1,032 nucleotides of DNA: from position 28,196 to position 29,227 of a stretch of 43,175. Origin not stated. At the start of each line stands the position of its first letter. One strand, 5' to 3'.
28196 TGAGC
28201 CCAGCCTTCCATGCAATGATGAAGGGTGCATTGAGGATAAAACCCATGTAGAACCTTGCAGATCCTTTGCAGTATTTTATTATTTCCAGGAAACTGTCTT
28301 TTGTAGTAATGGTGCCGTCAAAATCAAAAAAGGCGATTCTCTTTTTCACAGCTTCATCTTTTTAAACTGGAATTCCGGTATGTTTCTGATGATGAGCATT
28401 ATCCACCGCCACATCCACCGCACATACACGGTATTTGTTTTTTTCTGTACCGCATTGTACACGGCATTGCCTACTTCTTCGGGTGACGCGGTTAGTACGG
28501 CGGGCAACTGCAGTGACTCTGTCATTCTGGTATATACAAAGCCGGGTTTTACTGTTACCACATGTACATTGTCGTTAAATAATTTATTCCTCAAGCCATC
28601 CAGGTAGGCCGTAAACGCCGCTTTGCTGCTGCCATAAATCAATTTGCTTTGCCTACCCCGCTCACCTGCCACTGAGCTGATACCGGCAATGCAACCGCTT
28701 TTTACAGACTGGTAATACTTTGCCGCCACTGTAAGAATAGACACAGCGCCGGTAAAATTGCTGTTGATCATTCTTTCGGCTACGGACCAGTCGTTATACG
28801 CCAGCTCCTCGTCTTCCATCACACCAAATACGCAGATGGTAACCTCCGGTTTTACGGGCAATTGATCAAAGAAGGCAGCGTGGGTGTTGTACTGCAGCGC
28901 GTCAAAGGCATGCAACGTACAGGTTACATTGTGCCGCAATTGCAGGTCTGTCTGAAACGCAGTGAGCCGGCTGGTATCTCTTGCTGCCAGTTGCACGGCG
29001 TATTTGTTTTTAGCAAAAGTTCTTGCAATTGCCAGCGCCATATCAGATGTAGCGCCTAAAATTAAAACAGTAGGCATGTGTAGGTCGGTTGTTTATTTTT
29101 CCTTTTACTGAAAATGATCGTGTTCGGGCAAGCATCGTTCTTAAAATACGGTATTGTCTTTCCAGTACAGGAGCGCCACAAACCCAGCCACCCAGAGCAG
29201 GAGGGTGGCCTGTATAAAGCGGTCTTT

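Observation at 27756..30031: Decaprenyl-phospho-arabinose-like donor operon (UbiA / DprE2-like SDR / HAD phosphatase) without a DprE1 partner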

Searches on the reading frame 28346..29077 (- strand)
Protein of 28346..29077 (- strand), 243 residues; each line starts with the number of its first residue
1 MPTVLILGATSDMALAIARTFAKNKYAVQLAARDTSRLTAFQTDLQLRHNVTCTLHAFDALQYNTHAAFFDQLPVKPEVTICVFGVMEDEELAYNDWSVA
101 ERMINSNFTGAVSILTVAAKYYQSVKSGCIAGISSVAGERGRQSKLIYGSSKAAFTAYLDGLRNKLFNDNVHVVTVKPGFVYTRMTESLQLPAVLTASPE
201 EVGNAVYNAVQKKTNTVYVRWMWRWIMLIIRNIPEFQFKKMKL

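Call 3: search_protein_families(library=ncbifam, proteins=[window:28346-29077:-], max_evalue=0.001)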
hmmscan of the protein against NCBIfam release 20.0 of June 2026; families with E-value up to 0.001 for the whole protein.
window:28346-29077:- (243 aa): 148 families (the best 25 are shown)
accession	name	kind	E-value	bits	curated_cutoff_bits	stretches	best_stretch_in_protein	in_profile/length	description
NF005489.0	PRK07102.1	equivalog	6e-95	317.5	267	1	1-243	1-243/243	SDR family oxidoreductase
NF053786.1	DcplherypntRedDprE2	equivalog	1.7e-55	188.4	250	1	3-242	10-251/252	decaprenylphospho-beta-D-erythro-pentofuranosid-2-ulose 2-reductase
NF004110.0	PRK05599.1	equivalog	8.4e-37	127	362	1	3-241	2-244/246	SDR family oxidoreductase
NF005437.0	PRK07024.1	equivalog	1e-32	113.6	266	1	2-239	5-244/259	SDR family oxidoreductase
NF006099.0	PRK08251.1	equivalog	1.7e-29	102.8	253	1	3-241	6-249/250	SDR family oxidoreductase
NF006123.0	PRK08267.1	equivalog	1.1e-20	74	261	1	2-240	3-251/261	SDR family oxidoreductase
NF047420.2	EF_P_mod_YmfI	equivalog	5.3e-20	72.2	238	1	4-213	2-220/236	elongation factor P 5-aminopentanone reductase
NF004765.0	PRK06101.1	equivalog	9e-20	70.8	406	1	2-234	2-227/241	SDR family oxidoreductase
NF004825.0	PRK06181.1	equivalog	1e-19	70.9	215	1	3-187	8-194/268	SDR family oxidoreductase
NF005878.0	PRK07825.1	subfamily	1.6e-19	70.4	287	1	3-236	11-243/278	short chain dehydrogenase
NF006118.0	PRK08264.1-4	subfamily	8.3e-19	68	279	1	3-223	7-220/244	SDR family oxidoreductase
NF009466.0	PRK12826.1-2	subfamily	4.2e-18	65.7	222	1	3-189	5-195/248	3-oxoacyl-ACP reductase FabG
NF005495.0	PRK07109.1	subfamily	5.7e-18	65.3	264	2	100-236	109-254/334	SDR family oxidoreductase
NF005559.1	PRK07231.1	subfamily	4.5e-17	62.4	215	1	3-190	6-195/249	glucose 1-dehydrogenase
NF006073.0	PRK08219.1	equivalog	5.1e-17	62.3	218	1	1-212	3-211/227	SDR family oxidoreductase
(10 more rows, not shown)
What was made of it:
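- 28346..29077 (-): DprE2-like classical SDR (PRK07102 family), 243 aa. PRK07102 scores 317.5 (cut-off 267); the DprE2 model scores 188.4 (cut-off 250) (call 3).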

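Call 4: search_protein_families(library=pfam, proteins=[window:28346-29077:-], max_evalue=0.001)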
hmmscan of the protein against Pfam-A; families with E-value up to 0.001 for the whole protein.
window:28346-29077:- (243 aa): 2 families
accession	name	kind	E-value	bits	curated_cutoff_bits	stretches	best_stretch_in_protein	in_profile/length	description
PF00106.31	adh_short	-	1.5e-23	83.7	26.6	1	3-189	2-190/195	short chain dehydrogenase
PF13561.12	adh_short_C2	-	2.5e-13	50.6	27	1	8-190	1-185/236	Enoyl-(Acyl carrier protein) reductase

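Call 10: search_solved_structures(query=window:28346-29077:-, max_evalue=1e-10, show_alignments=1)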
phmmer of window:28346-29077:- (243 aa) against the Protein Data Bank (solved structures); distinct sequences matched with E-value up to 1e-10: 1.
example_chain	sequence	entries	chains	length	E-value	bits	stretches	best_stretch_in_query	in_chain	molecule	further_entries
21gq_C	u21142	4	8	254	4.5e-27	98.2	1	3-241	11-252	Decaprenylphosphoryl-2-keto-beta-D-erythro-pentose reductase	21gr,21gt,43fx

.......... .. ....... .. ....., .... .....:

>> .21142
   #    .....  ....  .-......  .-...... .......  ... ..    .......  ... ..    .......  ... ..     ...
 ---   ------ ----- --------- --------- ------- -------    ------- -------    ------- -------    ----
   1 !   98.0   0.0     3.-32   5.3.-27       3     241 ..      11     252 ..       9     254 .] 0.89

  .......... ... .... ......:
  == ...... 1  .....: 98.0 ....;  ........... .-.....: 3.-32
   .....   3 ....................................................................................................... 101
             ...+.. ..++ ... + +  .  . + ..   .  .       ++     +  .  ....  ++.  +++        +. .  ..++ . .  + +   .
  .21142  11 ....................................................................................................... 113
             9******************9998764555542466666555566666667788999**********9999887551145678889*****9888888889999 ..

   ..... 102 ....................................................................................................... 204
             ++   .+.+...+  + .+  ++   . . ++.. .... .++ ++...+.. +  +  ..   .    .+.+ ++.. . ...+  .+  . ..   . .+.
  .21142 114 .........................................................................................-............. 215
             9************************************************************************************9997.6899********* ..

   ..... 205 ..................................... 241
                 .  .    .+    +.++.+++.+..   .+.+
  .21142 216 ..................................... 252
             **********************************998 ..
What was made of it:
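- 28346..29077 (-): It matches the DprE2 structure 21gq_C at E=4.5e-27, with the Ser/Tyr/Lys motif and C-terminal tail conserved (call 10).
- On DprE2 (decaprenylphospho-2-keto-pentose 2-reductase): 21gq_C matches at E=4.5e-27 over residues 3-241, and is the only PDB hit at 1e-10 or better (call 10).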

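Call 11: find_encoding_contigs(protein=window:28346-29077:-, flank=10000, max_places=10)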
Protein window:28346-29077:- (243 aa): no gene with exactly this product is on record in the collection.
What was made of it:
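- Tried and rejected: Exact-sequence look-up of the window SDR found no record (call 11).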

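Call 12: find_homologous_proteins(query=window:28346-29077:-, max_evalue=1e-10)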
Query window:28346-29077:- (243 aa): 7715 proteins with E <= 1e-10 among 8000 candidates; the best 120 are listed.
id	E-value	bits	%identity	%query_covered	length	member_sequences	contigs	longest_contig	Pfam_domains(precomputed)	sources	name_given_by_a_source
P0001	1.7e-157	540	100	100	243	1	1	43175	PF13561.13,PF00106.32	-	-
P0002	3.6e-146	503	91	100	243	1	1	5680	PF13561.13,PF00106.32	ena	-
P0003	2.4e-132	457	84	100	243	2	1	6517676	PF13561.13,PF00106.32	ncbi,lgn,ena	-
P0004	6.0e-132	456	83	100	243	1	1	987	PF13561.13,PF00106.32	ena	-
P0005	5.5e-131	453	82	100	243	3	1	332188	PF13561.13,PF00106.32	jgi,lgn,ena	-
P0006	1.1e-130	452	80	100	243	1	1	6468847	PF13561.13,PF00106.32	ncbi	ncbi:MAG: SDR family oxidoreductase [Chitinophagaceae bacterium]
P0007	1.2e-130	452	81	100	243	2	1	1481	PF13561.13,PF00106.32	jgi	jgi:decaprenylphospho-beta-D-erythro-pentofuranosid-2-ulose 2-reductase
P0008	4.4e-130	450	82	100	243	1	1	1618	PF13561.13,PF00106.32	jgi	-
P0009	5.6e-129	446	80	100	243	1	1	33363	PF13561.13,PF00106.32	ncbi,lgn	ncbi:MAG: SDR family oxidoreductase [Chitinophagaceae bacterium]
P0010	7.2e-129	446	81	100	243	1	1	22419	PF13561.13,PF00106.32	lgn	-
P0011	2.1e-128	444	80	100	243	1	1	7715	PF13561.13,PF00106.32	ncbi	-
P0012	3.7e-128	444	81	100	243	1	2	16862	PF13561.13,PF00106.32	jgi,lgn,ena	-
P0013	5.0e-128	443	80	100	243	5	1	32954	PF13561.13,PF00106.32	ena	-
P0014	7.2e-128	443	81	100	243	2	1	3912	PF13561.13,PF00106.32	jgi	jgi:decaprenylphospho-beta-D-erythro-pentofuranosid-2-ulose 2-reductase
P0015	7.3e-128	443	80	100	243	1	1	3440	PF13561.13,PF00106.32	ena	-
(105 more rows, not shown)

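Call 13: find_encoding_contigs(protein=P0003, flank=10000, max_places=3)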
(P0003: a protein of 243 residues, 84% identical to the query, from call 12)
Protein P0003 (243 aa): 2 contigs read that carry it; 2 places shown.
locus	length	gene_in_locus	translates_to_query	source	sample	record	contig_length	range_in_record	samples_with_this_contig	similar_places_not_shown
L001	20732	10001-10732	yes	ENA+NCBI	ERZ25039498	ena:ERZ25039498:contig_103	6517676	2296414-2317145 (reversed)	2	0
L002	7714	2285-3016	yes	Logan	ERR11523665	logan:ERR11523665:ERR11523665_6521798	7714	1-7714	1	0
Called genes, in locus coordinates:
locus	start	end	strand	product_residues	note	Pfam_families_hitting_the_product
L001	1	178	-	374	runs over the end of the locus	PF11751:PorP_SprF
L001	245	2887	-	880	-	PF00801:PKD, PF18911:PKD_4, PF18911:PKD_4, PF00801:PKD, PF18911:PKD_4, PF00801:PKD, PF18911:PKD_4, PF13585:CHU_C, +2 more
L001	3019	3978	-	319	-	PF25778:DUF7948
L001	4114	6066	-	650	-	PF01336:tRNA_anti-codon, PF17191:RecG_wedge (weak), PF00270:DEAD, PF04851:ResIII, PF00271:Helicase_C, PF19833:RecG_dom3_C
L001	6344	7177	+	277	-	PF00535:Glycos_transf_2, PF10111:Glyco_tranf_2_2 (weak), PF13641:Glyco_tranf_2_3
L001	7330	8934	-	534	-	-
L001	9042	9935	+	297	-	PF01040:UbiA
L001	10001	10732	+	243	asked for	PF00106:adh_short, PF13561:adh_short_C2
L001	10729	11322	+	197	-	PF12710:HAD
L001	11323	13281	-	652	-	PF18911:PKD_4 (faint), PF22352:K319L-like_PKD, PF18962:Por_Secre_tail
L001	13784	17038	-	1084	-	PF00801:PKD (faint), PF17963:Big_9 (faint), PF18911:PKD_4 (faint), PF22352:K319L-like_PKD, PF07495:Y_Y_Y (faint), PF21027:Sde0182_C (faint), PF22352:K319L-like_PKD, PF18962:Por_Secre_tail, +3 more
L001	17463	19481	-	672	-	PF22352:K319L-like_PKD (faint), PF18962:Por_Secre_tail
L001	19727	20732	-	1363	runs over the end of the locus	PF22352:K319L-like_PKD, PF18911:PKD_4 (weak), PF22352:K319L-like_PKD, PF22352:K319L-like_PKD, PF22352:K319L-like_PKD, PF22352:K319L-like_PKD, PF22352:K319L-like_PKD, PF18962:Por_Secre_tail, +18 more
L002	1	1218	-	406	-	?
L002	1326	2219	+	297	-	PF01040:UbiA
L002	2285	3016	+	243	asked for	PF00106:adh_short, PF13561:adh_short_C2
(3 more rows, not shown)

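Call 14: find_encoding_contigs(protein=P0006, flank=10000, max_places=3)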
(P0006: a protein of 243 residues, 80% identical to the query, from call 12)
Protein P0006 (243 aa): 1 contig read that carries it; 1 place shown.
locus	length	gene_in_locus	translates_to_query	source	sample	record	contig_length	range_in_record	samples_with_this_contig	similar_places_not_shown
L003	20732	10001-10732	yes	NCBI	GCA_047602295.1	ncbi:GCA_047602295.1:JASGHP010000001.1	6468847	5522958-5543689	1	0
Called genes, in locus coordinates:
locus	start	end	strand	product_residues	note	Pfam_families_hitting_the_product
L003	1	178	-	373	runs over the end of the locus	PF11751:PorP_SprF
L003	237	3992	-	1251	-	PF25778:DUF7948, PF00801:PKD, PF18911:PKD_4, PF00801:PKD, PF18911:PKD_4, PF00801:PKD, PF18911:PKD_4, PF18911:PKD_4, +3 more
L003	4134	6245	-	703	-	PF17191:RecG_wedge, PF01336:tRNA_anti-codon (weak), PF00270:DEAD, PF04851:ResIII, PF00271:Helicase_C, PF19833:RecG_dom3_C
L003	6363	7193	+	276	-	PF00535:Glycos_transf_2, PF10111:Glyco_tranf_2_2 (weak), PF13641:Glyco_tranf_2_3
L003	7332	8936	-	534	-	-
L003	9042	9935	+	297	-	PF01040:UbiA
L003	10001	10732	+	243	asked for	PF00106:adh_short, PF13561:adh_short_C2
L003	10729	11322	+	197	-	PF00702:Hydrolase (weak), PF12710:HAD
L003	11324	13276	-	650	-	PF18911:PKD_4 (faint), PF22352:K319L-like_PKD, PF18962:Por_Secre_tail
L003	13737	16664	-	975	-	PF00801:PKD (faint), PF18911:PKD_4 (faint), PF17963:Big_9 (faint), PF19077:Big_13 (faint), PF22352:K319L-like_PKD, PF22352:K319L-like_PKD, PF22352:K319L-like_PKD, PF18962:Por_Secre_tail (weak), +3 more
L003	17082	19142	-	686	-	PF22352:K319L-like_PKD (weak), PF18962:Por_Secre_tail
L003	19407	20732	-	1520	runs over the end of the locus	PF22352:K319L-like_PKD, PF22352:K319L-like_PKD, PF22352:K319L-like_PKD, PF22352:K319L-like_PKD, PF22352:K319L-like_PKD, PF18911:PKD_4, PF22352:K319L-like_PKD, PF18911:PKD_4, +28 more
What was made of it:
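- Checked: The open frame extends to a TTG at 30067, but relatives are called at 297 aa, which matches the ATG (calls 13, 14).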

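Call 16: find_related_loci(query=A1, collection=genome_contigs, flank=10000)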
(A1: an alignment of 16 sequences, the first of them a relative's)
Query A1 (243 aa) in genome_contigs; peptide patterns used: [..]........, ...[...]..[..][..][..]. (x = any residue, [..] = any of these).
600 stretches matched a pattern (row limit reached: there are more); 591 encode a relative of the query (tblastn E <= 1e-3); the best 80 are kept; 80 distinct loci.
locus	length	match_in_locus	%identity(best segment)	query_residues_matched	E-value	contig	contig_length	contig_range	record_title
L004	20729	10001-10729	80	1-243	3e-140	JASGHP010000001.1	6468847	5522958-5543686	MAG: Chitinophagaceae bacterium isolate 5N019 JMF-2111-06-0005.ont.bin.19_0, whole genome shotgun sequence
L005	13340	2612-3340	80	1-243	6e-138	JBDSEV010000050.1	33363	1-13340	MAG: Chitinophagaceae bacterium isolate cluster1_bin.212 k127_15750176, whole genome shotgun sequence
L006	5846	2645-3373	75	1-243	2e-128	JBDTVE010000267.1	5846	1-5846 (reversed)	MAG: Bacteroidota bacterium isolate cluster3_bin.60 NODE_74400_length_5846_cov_8.270765, whole genome shotgun sequence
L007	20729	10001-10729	66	1-243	2e-115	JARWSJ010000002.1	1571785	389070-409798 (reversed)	Chitinophagaceae bacterium 26-R-25 NODE_2_length_1571785_cov_197.790769, whole genome shotgun sequence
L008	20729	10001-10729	66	1-243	2e-113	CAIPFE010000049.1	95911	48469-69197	MAG: uncultured Mucilaginibacter sp. isolate Umea3p3_bin-1231 genome assembly, contig: bin-1231:49/63, whole genome shot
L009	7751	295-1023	65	1-243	9e-111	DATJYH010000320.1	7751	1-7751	MAG TPA_asm: Puia sp. isolate SMAG_U15147 k141_1763454, whole genome shotgun sequence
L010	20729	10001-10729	66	1-243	5e-110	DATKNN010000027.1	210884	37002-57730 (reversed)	MAG TPA_asm: Puia sp. isolate SMAG_U14738 k141_4495885, whole genome shotgun sequence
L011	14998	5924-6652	63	1-243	1e-109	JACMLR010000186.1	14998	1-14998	MAG: Chitinophagaceae bacterium isolate ES-bin-34 ES-bin-34-contig-k141_4640456, whole genome shotgun sequence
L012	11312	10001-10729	63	1-243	4e-108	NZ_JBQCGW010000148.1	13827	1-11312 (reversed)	MAG: Pseudobacter sp. isolate bin582 k127_4249208, whole genome shotgun sequence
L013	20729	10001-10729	63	1-243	9e-108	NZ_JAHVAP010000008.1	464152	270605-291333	Mucilaginibacter phenanthrenivorans strain BJC16-A38 contig00008, whole genome shotgun sequence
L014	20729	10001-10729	64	1-243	9e-108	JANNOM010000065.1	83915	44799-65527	MAG: Chitinophagaceae bacterium isolate SOY_34_metabat_331 SOY_34_k141_4517602, whole genome shotgun sequence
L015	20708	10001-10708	66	1-238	1e-107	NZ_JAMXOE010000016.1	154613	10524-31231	Mucilaginibacter flavidus strain RT5R15 NODE_16_length_154613_cov_31.246680, whole genome shotgun sequence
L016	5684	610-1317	66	1-238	4e-107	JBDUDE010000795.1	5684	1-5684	MAG: Mucilaginibacter sp. isolate cluster4_bin.63 NODE_53650_length_5684_cov_4.916149, whole genome shotgun sequence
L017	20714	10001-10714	61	1-238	1e-106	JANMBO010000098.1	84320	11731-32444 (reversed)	MAG: Chitinophagaceae bacterium isolate OTE_1_metabat_316 OTE_1_k141_1652756, whole genome shotgun sequence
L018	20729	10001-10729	63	1-243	1e-106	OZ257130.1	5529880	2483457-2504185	MAG: Chitinophagaceae bacterium isolate 8ec4399d-340d-4e93-ae7b-9c6a37c37016 genome assembly, chromosome: 1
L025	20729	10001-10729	64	1-243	2e-103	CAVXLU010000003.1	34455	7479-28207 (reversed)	MAG: uncultured Chitinophagaceae bacterium isolate MFD02581.bin.1.52 genome assembly, contig: contig_21563, whole genome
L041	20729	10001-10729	59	1-243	3e-99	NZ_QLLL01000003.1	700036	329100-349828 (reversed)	Chitinophaga skermanii strain DSM 23857 LX64DRAFT_scaffold00003.3, whole genome shotgun sequence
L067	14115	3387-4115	58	1-243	3e-89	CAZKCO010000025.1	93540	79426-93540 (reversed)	MAG TPA_asm: uncultured Roseivirgaceae bacterium isolate SRP063590_co1_48 genome assembly, contig: NODE_233_length_93540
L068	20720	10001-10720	56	4-243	5e-89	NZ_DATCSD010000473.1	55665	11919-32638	MAG: Ohtaekwangia sp. isolate SMAG_U7296 k141_272681, whole genome shotgun sequence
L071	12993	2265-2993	54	1-243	5e-88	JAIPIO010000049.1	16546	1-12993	MAG: Kiritimatiellales bacterium isolate Tobar13.5m-G79 Tobar13-5m-C3988, whole genome shotgun sequence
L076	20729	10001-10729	54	1-243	9e-88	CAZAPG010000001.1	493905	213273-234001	MAG TPA_asm: uncultured Caldilineaceae bacterium isolate binchicken_co350_69 genome assembly, contig: NODE_3_length_4939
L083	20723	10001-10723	52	3-243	7e-86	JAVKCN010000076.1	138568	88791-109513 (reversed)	MAG: Cyclobacteriaceae bacterium isolate F4-SAH-22 k141_95616, whole genome shotgun sequence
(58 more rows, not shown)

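Call 20: search_protein_families(library=ncbifam, proteins=[L025:8661-9995:+, L007:8562-9950:+, L041:8651-9982:+, L071:734-2077:+], max_evalue=0.00001)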
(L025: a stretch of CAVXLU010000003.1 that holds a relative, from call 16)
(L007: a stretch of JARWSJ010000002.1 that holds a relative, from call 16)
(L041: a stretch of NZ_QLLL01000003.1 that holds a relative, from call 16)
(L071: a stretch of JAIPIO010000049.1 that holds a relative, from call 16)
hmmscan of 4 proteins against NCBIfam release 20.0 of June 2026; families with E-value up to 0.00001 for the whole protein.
L025:8661-9995:+ (444 aa): 7 families
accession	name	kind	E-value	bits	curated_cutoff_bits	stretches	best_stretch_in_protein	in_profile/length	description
NF053785.1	DcplphribOxDprE1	equivalog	2.8e-126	422.3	500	1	31-440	34-448/449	decaprenylphosphoryl-beta-D-ribose oxidase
TIGR01679.1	bact_FAD_ox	subfamily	6.1e-18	64.9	292.25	1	41-203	39-198/419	FAD-linked oxidoreductase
TIGR01677.1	pln_FAD_oxido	subfamily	3.2e-16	59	383.1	1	28-212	60-248/560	FAD-dependent oxidoreductase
TIGR01678.1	FAD_lactone_ox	subfamily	2e-15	56.7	396.8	1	52-183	56-185/438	sugar 1,4-lactone oxidase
TIGR00387.1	glcD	equivalog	1.9e-10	40.2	567.9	1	28-173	14-169/413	glycolate oxidase subunit GlcD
NF049975.1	2HglutDHaseYdiJ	equivalog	5.5e-09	34.4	1350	1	38-182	82-228/1018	D-2-hydroxyglutarate dehydrogenase YdiJ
NF008439.0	PRK11282.1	equivalog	1.1e-06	27.8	284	1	44-173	34-169/358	glycolate oxidase subunit GlcE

L007:8562-9950:+ (462 aa): 8 families
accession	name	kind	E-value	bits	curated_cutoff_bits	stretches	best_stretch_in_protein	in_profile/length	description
NF053785.1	DcplphribOxDprE1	equivalog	1.1e-131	440.2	500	1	29-440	29-448/449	decaprenylphosphoryl-beta-D-ribose oxidase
TIGR01677.1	pln_FAD_oxido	subfamily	6.3e-19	67.9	383.1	1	45-212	75-248/560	FAD-dependent oxidoreductase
TIGR01679.1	bact_FAD_ox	subfamily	2.1e-17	63.1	292.25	1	26-202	23-197/419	FAD-linked oxidoreductase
TIGR01678.1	FAD_lactone_ox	subfamily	7.5e-17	61.4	396.8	1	34-202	38-203/438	sugar 1,4-lactone oxidase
NF049975.1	2HglutDHaseYdiJ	equivalog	9.9e-12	43.4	1350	1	39-186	83-232/1018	D-2-hydroxyglutarate dehydrogenase YdiJ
TIGR00387.1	glcD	equivalog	1.6e-08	33.9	567.9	1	38-174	25-170/413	glycolate oxidase subunit GlcD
TIGR01676.1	GLDHase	equivalog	9.8e-07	27.9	458.25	1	60-173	112-224/541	L-galactonolactone dehydrogenase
NF008439.0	PRK11282.1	equivalog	9.2e-06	24.7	284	0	41-145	30-136/358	glycolate oxidase subunit GlcE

L041:8651-9982:+ (443 aa): 9 families
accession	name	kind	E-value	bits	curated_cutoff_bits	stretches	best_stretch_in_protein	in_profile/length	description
NF053785.1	DcplphribOxDprE1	equivalog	1.6e-130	436.3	500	1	7-440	7-449/449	decaprenylphosphoryl-beta-D-ribose oxidase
TIGR01677.1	pln_FAD_oxido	subfamily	4.2e-14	52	383.1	1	45-213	75-250/560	FAD-dependent oxidoreductase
TIGR01679.1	bact_FAD_ox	subfamily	1.8e-12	46.9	292.25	1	31-200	28-196/419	FAD-linked oxidoreductase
TIGR01678.1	FAD_lactone_ox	subfamily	1.1e-10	41.1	396.8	1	37-172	41-177/438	sugar 1,4-lactone oxidase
NF041226.1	BagK_FevA1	equivalog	5.6e-07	28.3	800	1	97-180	126-210/453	bagremycin/ferroverdin biosynthesis FAD-dependent oxygenase BagK/FevA1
TIGR00387.1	glcD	equivalog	6.2e-07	28.6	567.9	1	36-142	23-133/413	glycolate oxidase subunit GlcD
NF049975.1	2HglutDHaseYdiJ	equivalog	6.3e-07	27.5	1350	1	36-183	80-230/1018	D-2-hydroxyglutarate dehydrogenase YdiJ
TIGR01676.1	GLDHase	equivalog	8.9e-07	28.1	458.25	1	24-196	71-252/541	L-galactonolactone dehydrogenase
NF041227.1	BagG_FevA2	exception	2.1e-06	26.6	850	1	124-181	157-215/455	bagremycin/ferroverdin biosynthesis FAD-dependent oxygenase BagG/FevA2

L071:734-2077:+ (447 aa): 7 families
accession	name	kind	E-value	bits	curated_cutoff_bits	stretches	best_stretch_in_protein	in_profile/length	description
NF053785.1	DcplphribOxDprE1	equivalog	1.7e-125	419.7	500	1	4-424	3-429/449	decaprenylphosphoryl-beta-D-ribose oxidase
TIGR01678.1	FAD_lactone_ox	subfamily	6.8e-16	58.2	396.8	1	37-198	40-198/438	sugar 1,4-lactone oxidase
TIGR00387.1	glcD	equivalog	3e-11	42.8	567.9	1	48-177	36-172/413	glycolate oxidase subunit GlcD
TIGR01679.1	bact_FAD_ox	subfamily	4.7e-10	38.9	292.25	1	37-184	34-181/419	FAD-linked oxidoreductase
NF008439.0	PRK11282.1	equivalog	8.7e-07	28.1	284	1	42-181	30-176/358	glycolate oxidase subunit GlcE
TIGR01677.1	pln_FAD_oxido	subfamily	9.7e-07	27.6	383.1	1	55-180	84-216/560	FAD-dependent oxidoreductase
NF049975.1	2HglutDHaseYdiJ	equivalog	3.2e-06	25.2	1350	1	51-156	94-202/1018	D-2-hydroxyglutarate dehydrogenase YdiJ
